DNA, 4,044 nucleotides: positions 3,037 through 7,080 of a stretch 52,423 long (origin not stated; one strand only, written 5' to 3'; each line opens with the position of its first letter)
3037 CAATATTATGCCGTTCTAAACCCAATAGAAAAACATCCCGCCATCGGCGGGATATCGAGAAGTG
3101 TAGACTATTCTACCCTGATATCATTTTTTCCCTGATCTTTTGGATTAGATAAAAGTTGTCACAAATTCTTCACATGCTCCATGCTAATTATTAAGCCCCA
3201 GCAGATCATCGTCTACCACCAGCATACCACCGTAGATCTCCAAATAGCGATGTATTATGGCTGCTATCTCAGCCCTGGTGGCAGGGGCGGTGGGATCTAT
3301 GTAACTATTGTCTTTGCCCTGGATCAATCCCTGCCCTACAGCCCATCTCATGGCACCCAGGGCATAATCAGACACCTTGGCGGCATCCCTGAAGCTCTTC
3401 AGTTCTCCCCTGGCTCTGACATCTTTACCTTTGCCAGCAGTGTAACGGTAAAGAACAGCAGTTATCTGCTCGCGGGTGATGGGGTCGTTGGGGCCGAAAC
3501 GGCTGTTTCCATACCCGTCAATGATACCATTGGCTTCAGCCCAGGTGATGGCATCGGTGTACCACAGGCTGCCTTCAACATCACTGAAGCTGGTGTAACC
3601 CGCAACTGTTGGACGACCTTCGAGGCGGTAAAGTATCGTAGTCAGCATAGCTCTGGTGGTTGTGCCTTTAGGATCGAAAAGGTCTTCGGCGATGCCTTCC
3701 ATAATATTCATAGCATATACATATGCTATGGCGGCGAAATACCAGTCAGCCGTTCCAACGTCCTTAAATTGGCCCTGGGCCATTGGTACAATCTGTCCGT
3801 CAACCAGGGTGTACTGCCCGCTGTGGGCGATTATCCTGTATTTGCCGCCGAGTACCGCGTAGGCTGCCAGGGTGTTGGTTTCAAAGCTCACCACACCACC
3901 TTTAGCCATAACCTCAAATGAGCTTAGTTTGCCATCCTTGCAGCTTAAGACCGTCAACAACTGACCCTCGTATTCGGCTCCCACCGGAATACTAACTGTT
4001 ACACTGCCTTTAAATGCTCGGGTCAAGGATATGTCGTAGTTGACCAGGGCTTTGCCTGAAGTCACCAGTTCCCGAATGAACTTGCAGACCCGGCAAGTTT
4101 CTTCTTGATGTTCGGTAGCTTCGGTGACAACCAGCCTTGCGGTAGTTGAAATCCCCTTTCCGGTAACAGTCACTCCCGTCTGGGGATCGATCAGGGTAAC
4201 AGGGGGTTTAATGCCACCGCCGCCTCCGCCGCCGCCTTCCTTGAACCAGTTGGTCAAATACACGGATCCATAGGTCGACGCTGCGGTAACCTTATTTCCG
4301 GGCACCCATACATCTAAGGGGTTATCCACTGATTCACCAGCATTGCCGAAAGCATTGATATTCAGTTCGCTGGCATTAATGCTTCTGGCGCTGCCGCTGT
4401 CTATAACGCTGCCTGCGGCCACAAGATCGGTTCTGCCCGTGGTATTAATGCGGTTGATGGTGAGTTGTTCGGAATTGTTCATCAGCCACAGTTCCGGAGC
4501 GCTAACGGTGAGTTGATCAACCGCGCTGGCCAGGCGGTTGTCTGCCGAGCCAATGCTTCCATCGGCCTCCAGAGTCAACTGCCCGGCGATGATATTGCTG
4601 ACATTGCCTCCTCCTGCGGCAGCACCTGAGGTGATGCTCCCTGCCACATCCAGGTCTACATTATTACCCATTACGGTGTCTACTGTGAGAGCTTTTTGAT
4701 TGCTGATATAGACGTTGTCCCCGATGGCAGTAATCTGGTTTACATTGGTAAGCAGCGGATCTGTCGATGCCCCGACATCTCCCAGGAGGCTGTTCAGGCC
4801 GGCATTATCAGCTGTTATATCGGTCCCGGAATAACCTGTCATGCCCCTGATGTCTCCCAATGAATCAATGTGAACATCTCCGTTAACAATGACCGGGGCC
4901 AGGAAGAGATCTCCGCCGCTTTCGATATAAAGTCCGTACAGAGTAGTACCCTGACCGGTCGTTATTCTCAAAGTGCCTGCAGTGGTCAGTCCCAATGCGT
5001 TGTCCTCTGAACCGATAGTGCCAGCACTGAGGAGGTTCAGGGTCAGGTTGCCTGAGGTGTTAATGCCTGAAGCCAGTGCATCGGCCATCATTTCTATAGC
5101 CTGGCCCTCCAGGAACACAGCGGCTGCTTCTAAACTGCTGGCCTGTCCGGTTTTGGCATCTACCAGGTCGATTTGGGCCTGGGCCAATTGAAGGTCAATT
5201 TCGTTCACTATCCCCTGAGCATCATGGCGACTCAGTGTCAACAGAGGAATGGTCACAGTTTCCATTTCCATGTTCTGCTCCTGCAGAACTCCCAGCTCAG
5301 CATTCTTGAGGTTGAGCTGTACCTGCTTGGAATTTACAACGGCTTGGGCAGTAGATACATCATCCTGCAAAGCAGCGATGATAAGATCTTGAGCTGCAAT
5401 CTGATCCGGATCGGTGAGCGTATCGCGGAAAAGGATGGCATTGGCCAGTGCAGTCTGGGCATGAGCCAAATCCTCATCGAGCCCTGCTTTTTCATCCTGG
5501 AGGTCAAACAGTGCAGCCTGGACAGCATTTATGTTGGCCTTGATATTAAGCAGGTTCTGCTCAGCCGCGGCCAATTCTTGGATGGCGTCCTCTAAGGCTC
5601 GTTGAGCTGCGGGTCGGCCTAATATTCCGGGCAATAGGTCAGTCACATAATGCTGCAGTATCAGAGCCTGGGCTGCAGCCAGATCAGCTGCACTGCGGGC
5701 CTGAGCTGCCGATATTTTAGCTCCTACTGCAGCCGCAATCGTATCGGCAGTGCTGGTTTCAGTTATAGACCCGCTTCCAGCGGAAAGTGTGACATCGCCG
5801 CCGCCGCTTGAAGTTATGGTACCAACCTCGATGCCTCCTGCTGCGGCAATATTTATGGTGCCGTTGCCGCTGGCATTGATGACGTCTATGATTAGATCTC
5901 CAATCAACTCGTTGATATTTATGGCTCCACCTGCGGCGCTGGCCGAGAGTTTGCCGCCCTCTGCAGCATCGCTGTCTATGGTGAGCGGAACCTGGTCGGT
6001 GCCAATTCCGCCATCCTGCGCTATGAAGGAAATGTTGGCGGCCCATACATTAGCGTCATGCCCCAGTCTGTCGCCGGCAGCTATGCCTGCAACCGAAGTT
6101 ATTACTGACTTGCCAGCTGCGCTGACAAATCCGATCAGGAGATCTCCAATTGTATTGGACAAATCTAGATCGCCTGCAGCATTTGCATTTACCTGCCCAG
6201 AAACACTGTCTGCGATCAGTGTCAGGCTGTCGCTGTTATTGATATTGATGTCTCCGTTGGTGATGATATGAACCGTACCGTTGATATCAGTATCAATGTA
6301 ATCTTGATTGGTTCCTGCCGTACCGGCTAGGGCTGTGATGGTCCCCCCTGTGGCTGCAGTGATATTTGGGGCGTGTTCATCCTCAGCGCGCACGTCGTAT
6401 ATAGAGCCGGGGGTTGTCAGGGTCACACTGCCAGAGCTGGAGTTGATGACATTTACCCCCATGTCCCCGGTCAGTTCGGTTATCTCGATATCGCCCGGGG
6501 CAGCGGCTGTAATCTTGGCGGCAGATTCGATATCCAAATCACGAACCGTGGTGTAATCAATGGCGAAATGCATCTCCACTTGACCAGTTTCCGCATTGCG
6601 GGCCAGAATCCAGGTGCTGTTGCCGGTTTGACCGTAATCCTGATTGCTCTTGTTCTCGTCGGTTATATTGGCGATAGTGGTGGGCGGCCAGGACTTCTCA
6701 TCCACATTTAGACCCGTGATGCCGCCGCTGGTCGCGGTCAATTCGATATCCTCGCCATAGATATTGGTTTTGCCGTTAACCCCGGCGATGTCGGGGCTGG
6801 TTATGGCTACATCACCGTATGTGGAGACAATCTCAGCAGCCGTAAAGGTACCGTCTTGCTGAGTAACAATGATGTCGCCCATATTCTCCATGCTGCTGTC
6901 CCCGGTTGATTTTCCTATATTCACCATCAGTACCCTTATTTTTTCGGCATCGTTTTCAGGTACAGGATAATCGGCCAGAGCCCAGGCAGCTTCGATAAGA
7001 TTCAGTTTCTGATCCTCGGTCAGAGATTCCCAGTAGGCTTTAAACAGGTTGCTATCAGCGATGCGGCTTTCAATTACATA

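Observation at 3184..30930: One uninterrupted 27.7-kb ORF: a 9,248-aa SLH-anchored filamentous surface protein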

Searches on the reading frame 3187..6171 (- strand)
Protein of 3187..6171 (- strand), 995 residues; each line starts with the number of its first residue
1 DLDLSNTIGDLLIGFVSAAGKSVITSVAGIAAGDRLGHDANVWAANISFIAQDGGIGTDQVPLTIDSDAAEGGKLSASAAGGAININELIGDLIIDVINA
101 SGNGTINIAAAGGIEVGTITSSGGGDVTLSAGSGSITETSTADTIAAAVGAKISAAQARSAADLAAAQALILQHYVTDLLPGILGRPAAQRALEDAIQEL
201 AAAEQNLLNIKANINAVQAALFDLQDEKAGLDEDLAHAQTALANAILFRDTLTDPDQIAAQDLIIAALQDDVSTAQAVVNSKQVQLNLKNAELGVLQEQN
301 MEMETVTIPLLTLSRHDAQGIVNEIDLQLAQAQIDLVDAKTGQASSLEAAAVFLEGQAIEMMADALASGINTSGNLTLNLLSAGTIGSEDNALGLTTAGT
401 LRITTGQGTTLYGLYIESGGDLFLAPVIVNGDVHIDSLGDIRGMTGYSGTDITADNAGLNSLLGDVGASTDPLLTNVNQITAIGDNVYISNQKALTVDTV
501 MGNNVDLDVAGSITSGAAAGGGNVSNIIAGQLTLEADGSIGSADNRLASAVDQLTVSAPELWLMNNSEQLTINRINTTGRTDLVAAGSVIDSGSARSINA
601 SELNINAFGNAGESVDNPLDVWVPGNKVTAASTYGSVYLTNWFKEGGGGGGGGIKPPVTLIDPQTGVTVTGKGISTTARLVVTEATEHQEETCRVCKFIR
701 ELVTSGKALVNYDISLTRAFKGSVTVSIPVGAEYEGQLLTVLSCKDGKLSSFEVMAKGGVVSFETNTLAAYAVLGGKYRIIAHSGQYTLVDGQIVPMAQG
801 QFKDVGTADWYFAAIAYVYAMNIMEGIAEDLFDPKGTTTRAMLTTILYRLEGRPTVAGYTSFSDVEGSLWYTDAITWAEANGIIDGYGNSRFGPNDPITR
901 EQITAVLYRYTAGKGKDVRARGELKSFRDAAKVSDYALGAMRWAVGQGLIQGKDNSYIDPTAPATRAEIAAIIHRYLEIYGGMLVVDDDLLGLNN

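Call 5: search_protein_families(library=pfam, proteins=[window:3187-6171:-], max_evalue=0.01)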
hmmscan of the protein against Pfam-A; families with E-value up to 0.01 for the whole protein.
window:3187-6171:- (995 aa): 1 family
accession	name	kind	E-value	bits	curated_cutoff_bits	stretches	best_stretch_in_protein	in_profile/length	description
PF00395.25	SLH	-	3.1e-32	110.7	20.8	3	861-902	1-42/44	S-layer homology domain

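Call 11: search_protein_families(library=ncbifam, proteins=[window:3187-6171:-], max_evalue=0.1)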
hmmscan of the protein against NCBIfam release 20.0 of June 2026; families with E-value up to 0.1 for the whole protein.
window:3187-6171:- (995 aa): 2 families
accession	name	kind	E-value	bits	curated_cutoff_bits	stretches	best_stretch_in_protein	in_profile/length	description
NF033190.2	inl_like_NEAT_1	exception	5.1e-09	35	1275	1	861-977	581-691/754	NEAT domain-containing leucine-rich repeat protein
NF045487.1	ASRP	equivalog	0.017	13.7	300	1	181-307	111-234/593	archaea-specific SMC-related protein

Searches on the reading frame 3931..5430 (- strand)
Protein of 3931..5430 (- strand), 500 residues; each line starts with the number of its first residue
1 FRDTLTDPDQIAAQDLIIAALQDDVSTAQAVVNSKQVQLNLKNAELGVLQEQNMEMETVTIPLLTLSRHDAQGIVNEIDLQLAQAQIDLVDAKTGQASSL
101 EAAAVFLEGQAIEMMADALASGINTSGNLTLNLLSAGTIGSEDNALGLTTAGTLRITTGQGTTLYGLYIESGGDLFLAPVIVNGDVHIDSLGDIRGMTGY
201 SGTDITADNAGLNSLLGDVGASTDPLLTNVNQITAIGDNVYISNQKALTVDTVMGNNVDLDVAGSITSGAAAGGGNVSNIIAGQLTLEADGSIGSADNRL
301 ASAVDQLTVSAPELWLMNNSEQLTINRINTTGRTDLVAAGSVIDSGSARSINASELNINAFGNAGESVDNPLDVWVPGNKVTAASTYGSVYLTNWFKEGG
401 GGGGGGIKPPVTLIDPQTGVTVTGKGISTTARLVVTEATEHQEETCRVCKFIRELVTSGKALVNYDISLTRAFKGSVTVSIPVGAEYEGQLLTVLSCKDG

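Call 30: search_protein_families(library=pfam, proteins=[window:3931-5430:-], max_evalue=5)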
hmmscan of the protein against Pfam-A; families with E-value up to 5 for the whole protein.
window:3931-5430:- (500 aa): 1 family
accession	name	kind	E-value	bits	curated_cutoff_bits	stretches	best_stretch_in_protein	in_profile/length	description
PF08614.16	ATG16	-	0.11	13.1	33.7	1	8-57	73-122/200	Autophagy protein 16 (ATG16)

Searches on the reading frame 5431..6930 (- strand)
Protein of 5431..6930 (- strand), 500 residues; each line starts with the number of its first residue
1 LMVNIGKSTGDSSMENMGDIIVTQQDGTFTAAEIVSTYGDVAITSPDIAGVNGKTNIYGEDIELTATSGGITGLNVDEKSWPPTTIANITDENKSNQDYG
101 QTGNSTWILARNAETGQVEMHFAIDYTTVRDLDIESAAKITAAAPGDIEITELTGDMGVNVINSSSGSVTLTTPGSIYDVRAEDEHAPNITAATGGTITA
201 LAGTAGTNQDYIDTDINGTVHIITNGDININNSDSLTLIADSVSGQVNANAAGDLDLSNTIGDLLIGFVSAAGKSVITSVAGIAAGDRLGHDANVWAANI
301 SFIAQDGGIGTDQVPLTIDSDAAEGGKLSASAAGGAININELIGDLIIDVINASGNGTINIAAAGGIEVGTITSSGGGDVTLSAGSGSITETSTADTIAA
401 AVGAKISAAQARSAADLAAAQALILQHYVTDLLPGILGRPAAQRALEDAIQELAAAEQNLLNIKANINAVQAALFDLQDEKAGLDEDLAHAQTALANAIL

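Call 30: search_protein_families(library=pfam, proteins=[window:5431-6930:-], max_evalue=5)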
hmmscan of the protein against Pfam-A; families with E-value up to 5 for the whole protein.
window:5431-6930:- (500 aa): 1 family
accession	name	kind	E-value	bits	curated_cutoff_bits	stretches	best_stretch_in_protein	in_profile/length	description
PF13747.11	DUF4164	-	0.23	12.4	27.2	1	441-492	8-59/89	Domain of unknown function (DUF4164)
